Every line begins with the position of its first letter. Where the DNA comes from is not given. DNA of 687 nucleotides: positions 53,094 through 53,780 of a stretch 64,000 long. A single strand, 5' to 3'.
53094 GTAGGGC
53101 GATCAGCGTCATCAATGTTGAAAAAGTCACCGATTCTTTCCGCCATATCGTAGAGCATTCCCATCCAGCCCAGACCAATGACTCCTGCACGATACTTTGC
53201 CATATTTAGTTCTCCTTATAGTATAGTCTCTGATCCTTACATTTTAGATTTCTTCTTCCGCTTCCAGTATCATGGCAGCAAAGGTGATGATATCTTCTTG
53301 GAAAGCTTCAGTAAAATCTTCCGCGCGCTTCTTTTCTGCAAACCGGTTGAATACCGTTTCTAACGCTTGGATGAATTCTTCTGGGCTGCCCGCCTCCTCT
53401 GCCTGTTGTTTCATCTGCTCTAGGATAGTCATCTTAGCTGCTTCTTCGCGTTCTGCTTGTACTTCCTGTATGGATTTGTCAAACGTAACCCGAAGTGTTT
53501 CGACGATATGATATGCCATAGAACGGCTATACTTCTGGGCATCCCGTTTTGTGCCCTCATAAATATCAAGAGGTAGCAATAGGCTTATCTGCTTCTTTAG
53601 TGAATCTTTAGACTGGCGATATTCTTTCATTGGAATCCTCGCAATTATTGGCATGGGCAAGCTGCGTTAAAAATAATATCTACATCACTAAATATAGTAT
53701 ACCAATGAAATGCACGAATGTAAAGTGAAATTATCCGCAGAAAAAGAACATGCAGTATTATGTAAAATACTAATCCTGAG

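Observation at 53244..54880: Tyrosine recombinase with a dense array of direct/inverted 15-bp repeats and a perfect 12-bp palindrome upstream: possible integrative-element boundary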

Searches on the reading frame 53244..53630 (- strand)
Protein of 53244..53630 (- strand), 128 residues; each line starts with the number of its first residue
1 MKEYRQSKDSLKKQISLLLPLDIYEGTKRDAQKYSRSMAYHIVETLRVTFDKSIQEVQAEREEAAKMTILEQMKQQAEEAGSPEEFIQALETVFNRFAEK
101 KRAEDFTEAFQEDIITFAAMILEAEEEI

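Call 9: search_protein_families(library=pfam, proteins=[window:53244-53630:-], max_evalue=0.01)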
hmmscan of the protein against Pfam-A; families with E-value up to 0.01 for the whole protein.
window:53244-53630:- (128 aa): 0 families

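Call 10: search_protein_families(library=ncbifam, proteins=[window:53244-53630:-], max_evalue=0.01)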
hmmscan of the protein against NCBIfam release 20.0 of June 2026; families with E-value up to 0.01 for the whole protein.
window:53244-53630:- (128 aa): 0 families

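Call 31: find_homologous_proteins(query=window:53244-53630:-)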
Query window:53244-53630:- (128 aa): 166 proteins with E <= 0.001 among 190 candidates; the best 120 are listed.
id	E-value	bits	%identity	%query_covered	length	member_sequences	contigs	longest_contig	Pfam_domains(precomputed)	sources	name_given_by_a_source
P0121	5.4e-66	238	91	99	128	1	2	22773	-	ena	-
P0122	7.0e-66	237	91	99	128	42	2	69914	-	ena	-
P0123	1.2e-65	236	94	98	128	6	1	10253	-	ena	-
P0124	1.3e-65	236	91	99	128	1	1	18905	-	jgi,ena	-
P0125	2.2e-65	236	91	99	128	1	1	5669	-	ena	-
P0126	2.5e-65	235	91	99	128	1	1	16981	-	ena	-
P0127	7.7e-65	234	90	99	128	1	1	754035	-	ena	-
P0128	1.9e-64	233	90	99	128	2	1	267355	-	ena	-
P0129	2.2e-64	232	89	99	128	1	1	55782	-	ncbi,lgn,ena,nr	ncbi:hypothetical protein C6502_20520 [Candidatus Poribacteria bacterium]|nr:MAG: hypothetical prote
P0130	1.8e-63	229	88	100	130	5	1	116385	-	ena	-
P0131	5.4e-63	228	88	99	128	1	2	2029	-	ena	-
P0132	1.6e-62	226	88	98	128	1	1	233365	-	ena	-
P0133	2.7e-62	226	86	98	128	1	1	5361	-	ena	-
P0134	3.1e-62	225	88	99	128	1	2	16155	-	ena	-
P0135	6.3e-62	224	87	99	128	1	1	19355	-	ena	-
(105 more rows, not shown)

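Call 56: search_protein_representatives(alignment_id=A2)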
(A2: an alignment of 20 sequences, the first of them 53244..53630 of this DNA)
Query: 20 sequences, 128 profile positions. Proteins with E-value up to 0.001 (for the whole library): 8; up to 1e-10: 6; up to 1e-30: 4. The best 8 are listed.
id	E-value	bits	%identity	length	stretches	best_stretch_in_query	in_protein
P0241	1.0e-59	216.3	-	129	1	1-126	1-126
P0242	3.3e-41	156.5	-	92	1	38-126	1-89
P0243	5.1e-34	133.2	-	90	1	1-68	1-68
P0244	4.4e-33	130.2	-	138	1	1-82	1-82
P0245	1.9e-21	92.6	-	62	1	67-127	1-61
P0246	1.1e-11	61.0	-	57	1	73-127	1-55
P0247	5.5e-05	39.4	-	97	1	54-95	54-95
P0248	9.1e-04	35.4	-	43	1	35-65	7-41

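Call 57: predict_structure(alignment_id=A2)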
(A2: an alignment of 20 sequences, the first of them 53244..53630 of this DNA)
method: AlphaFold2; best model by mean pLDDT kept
length: 128 residues; sequences in the alignment: 20
mean_pLDDT: 76.3   pTM: 0.54
mean pLDDT of the five models: 76.3, 75.5, 74.1, 72.3, 71.3
residues with pLDDT >= 90: 40; 70-90: 45; 50-70: 33; < 50: 10
segments of 3 or more residues with pLDDT < 50: 1-6
pLDDT, mean of each block of 10 residues (from residue 1): 47 54 52 61 76 85 91 92 90 91 89 91 71
secondary structure, 60 per line:
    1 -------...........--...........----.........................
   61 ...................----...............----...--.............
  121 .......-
elements in order: H8-18 H21-31 H36-79 H84-98 H108-127

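Call 65: fold_search(model_id=the predicted structure, library=pdb)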
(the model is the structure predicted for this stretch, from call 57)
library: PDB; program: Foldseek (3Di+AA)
matches with E <= 10: 19; with E <= 0.001: 0
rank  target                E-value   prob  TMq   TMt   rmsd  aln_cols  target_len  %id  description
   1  9rc0                  4.8e+00  0.05  0.19  0.10  17.7        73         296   23  DvhD, PAS/HD-GYP domains (released 2026-03-04)
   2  9rbz_B                5.1e+00  0.08  0.26  0.17  11.2       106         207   14  DvhD, HD-GYP domain, c-di-GMP-bound (released 2026-03-04)
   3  3gn4_A                5.1e+00  0.06  0.28  0.28  19.9       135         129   10  Myosin lever arm (released 2009-09-08)
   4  7ypk_A                5.4e+00  0.07  0.24  0.05  16.5        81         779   22  Close-ring hexamer of the substrate-bound Lon protease with an S678A mutation (released 2023-10-25)
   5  1dky_A                5.8e+00  0.05  0.24  0.17  10.5       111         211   16  THE SUBSTRATE BINDING DOMAIN OF DNAK IN COMPLEX WITH A SUBSTRATE PEPTIDE, DETERMINED FROM TYPE 2 NATIVE CRYSTALS (released 1996-12-07)
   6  9rbz_D                6.5e+00  0.07  0.26  0.17  11.2       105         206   14  DvhD, HD-GYP domain, c-di-GMP-bound (released 2026-03-04)
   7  5wh1_B                7.0e+00  0.25  0.38  0.24   2.8        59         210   15  Apo form of the C-terminal region of human Transcription Factor IIB (released 2017-11-29)
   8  7pv0_D                7.0e+00  0.08  0.27  0.39   6.0        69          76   22  Crystal structure of a Mic60-Mic19 fusion protein (released 2022-09-07)
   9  6zhi_C                7.4e+00  0.05  0.24  0.17   9.2       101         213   12  Structure of the Plasmodium falciparum Hsp70-x substrate binding domain in complex with hydrophobic peptide (released 2020-09-09)
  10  4rod_A                7.9e+00  0.14  0.31  0.15   3.4        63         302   10  Human TFIIB-related factor 2 (Brf2) and TBP bound to TRNAU1 promoter (released 2015-12-30)
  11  9rbz_A                7.9e+00  0.04  0.27  0.18  15.2       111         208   19  DvhD, HD-GYP domain, c-di-GMP-bound (released 2026-03-04)
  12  8s5n_M                8.4e+00  0.23  0.39  0.20   2.4        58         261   16  RNA polymerase II core initially transcribing complex with an ordered RNA of 12 nt (released 2024-04-10)
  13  7bqn_MODEL_1_A        8.4e+00  0.11  0.30  0.32   8.3        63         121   14  Solution NMR structure of fold-C Rei; de novo designed protein with an asymmetric all-alpha topology (released 2021-04-07)
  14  7puk_A                8.4e+00  0.05  0.20  0.09   6.6        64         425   28  Crystal structure of Endoglycosidase E GH18 domain from Enterococcus faecalis in complex with Man5 product (released 2022-03-16)
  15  6ihx_D                8.4e+00  0.02  0.20  0.18  18.9       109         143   14  Crystal Structure Analysis of bovine Hemoglobin modified by SNP (released 2018-12-12)
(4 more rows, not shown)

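Call 67: search_solved_structures(query=A2, max_evalue=10)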
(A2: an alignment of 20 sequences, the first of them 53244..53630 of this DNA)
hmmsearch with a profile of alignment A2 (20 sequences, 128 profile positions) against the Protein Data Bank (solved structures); distinct sequences matched with E-value up to 10: 1.
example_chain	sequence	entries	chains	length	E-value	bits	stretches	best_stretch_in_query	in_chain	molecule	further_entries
3mtk_A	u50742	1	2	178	1.1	12.5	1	28-67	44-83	Diguanylate cyclase/phosphodiesterase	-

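Call 82: search_protein_families(library=phrogs, proteins=[window:53244-53630:-], max_evalue=0.01)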
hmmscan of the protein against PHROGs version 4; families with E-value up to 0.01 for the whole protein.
window:53244-53630:- (128 aa): 1 family
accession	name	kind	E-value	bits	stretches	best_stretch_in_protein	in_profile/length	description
phrog_795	-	other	0.0021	19.4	1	5-76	10-80/116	partition protein ATPase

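Call 83: search_protein_families(library=padloc, proteins=[window:53244-53630:-], max_evalue=0.01)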
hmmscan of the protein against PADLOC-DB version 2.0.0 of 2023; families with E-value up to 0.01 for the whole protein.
window:53244-53630:- (128 aa): 0 families

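Call 84: search_protein_families(library=pfam, alignment_id=A2, max_evalue=10)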
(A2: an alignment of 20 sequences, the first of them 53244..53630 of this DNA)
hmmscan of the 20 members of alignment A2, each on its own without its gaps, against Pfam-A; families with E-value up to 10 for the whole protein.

A. member 1, window:53244-53630:- (128 aa): 2 families
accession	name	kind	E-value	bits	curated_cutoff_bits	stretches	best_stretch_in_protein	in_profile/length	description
PF14860.11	DrrA_P4M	-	0.044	14.2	26.2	1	40-92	5-57/103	DrrA phosphatidylinositol 4-phosphate binding domain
PF07878.17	RHH_5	-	0.047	13.9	26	1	15-39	4-28/43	CopG-like RHH_1 or ribbon-helix-helix domain, RHH_5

B. families by the number of members that match (of 20 scanned): 28 families (the first 25 are shown)
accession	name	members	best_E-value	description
PF07299.16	EF-G-binding_N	8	0.0035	Elongation factor G-binding protein, N-terminal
PF15249.11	GLTSCR1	5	0.053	Conserved region of unknown function on GLTSCR protein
PF15005.11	IZUMO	3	0.03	Izumo sperm-egg fusion, Ig domain-associated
PF09645.16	F-112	2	0.024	F-112 protein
PF04629.19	ICA69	2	0.033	Islet cell autoantigen ICA69, C-terminal domain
PF15575.11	Imm49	2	0.06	Immunity protein 49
PF13023.12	HD_3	1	0.008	HD domain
PF20231.3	DUF6589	1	0.0084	Family of unknown function (DUF6589)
PF13281.12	MAP3K_TRAF_bd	1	0.011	MAP3K TRAFs-binding domain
PF05716.18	AKAP_110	1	0.012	A-kinase anchor protein 110 kDa (AKAP 110)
PF16804.11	DUF5071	1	0.019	Domain of unknown function (DUF5071)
PF03973.19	Triabin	1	0.022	Triabin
PF20649.3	COG5_C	1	0.024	Conserved oligomeric Golgi complex subunit 5, C-terminal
PF05712.18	MRG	1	0.031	MRG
PF14860.11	DrrA_P4M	1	0.044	DrrA phosphatidylinositol 4-phosphate binding domain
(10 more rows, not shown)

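Call 85: search_protein_families(library=phrogs, alignment_id=A2, max_evalue=1)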
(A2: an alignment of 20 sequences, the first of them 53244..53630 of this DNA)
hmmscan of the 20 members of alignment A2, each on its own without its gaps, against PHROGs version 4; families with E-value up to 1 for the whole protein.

A. member 1, window:53244-53630:- (128 aa): 6 families
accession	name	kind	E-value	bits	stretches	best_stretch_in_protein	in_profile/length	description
phrog_795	-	other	0.0021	19.4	1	5-76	10-80/116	partition protein ATPase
phrog_30636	-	unknown function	0.034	15.1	1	29-80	13-62/76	-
phrog_3178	-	transcription regulation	0.07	14.5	1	15-87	12-79/125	Arc-like DNA binding domain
phrog_20951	-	unknown function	0.091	12.9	1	26-120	187-288/303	-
phrog_228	-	transcription regulation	0.11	13.3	1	7-68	5-62/251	Arc-like repressor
phrog_8682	-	unknown function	0.16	13.3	1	6-63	11-67/86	-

B. families by the number of members that match (of 20 scanned): 20 families
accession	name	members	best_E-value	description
phrog_795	-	19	0.00017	partition protein ATPase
phrog_1388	-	13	0.0021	-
phrog_28656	-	8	0.016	-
phrog_30636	-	8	0.031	-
phrog_228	-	8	0.044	Arc-like repressor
phrog_3178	-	7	0.0024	Arc-like DNA binding domain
phrog_8682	-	6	0.0032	-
phrog_8353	-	6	0.0034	-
phrog_1287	-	3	0.016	-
phrog_3180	-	3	0.078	Arc-like repressor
phrog_20951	-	2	0.091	-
phrog_15308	-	1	0.038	-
phrog_6560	-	1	0.042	-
phrog_24717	-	1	0.043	-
phrog_582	-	1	0.06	Arc-like repressor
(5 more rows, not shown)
